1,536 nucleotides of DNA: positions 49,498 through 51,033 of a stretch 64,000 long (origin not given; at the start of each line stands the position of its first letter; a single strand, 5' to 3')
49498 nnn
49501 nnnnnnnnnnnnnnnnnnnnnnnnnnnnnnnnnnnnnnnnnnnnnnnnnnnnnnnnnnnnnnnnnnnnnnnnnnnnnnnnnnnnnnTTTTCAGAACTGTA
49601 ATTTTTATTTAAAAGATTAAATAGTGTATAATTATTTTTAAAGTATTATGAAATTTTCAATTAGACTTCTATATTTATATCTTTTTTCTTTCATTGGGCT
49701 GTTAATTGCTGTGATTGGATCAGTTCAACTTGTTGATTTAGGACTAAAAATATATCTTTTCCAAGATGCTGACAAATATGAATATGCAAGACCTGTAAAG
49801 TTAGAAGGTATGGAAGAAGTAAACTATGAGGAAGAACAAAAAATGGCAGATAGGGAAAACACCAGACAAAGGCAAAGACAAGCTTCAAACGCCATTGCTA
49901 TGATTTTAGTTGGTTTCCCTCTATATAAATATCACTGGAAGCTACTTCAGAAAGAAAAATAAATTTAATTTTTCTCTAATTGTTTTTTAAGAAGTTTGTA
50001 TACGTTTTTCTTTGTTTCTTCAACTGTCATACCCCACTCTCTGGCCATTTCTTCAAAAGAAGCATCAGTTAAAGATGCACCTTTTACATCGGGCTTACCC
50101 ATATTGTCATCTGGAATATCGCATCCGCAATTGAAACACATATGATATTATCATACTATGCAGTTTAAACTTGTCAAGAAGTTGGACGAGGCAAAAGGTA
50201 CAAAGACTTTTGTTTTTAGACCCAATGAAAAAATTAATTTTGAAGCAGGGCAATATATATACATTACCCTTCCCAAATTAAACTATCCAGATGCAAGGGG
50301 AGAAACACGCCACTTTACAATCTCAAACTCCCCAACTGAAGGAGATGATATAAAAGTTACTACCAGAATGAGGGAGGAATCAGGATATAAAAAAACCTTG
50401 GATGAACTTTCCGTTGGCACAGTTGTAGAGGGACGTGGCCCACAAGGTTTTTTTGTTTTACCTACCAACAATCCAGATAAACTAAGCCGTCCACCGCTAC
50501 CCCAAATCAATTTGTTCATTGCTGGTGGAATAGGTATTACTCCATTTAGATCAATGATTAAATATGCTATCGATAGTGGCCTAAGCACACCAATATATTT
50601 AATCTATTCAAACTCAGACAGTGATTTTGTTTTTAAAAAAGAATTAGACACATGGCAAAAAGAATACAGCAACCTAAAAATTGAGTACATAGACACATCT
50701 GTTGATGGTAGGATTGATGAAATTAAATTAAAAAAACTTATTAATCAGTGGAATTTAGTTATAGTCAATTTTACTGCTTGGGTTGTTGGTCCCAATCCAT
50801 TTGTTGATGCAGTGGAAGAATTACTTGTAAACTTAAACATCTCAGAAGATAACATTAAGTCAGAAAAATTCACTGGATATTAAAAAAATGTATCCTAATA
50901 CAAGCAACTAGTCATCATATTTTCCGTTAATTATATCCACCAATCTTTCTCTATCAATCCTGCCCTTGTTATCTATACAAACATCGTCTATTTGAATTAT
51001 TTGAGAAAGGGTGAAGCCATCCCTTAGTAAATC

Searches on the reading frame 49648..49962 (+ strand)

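Call 44: search_protein_families(library=pfam, proteins=[window:49648-49962:+], max_evalue=0.001)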
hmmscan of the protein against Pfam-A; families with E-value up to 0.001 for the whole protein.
window:49648-49962:+ (104 aa): 1 family
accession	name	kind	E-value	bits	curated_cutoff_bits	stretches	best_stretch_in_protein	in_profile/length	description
PF18920.5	DUF5671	-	2.4e-09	37.6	28.4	0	73-101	39-67/132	Domain of unknown function (DUF5671)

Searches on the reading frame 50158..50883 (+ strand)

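Call 44: search_protein_families(library=pfam, proteins=[window:50158-50883:+], max_evalue=0.001)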
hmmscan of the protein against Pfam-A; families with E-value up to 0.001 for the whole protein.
window:50158-50883:+ (241 aa): 2 families
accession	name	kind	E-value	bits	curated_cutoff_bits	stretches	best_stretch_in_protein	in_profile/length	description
PF00175.26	NAD_binding_1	-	4.3e-12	47.1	22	1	120-220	1-108/109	Oxidoreductase NAD-binding domain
PF00970.30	FAD_binding_6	-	1.9e-07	31.7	21.1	1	3-99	2-97/99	Oxidoreductase FAD-binding domain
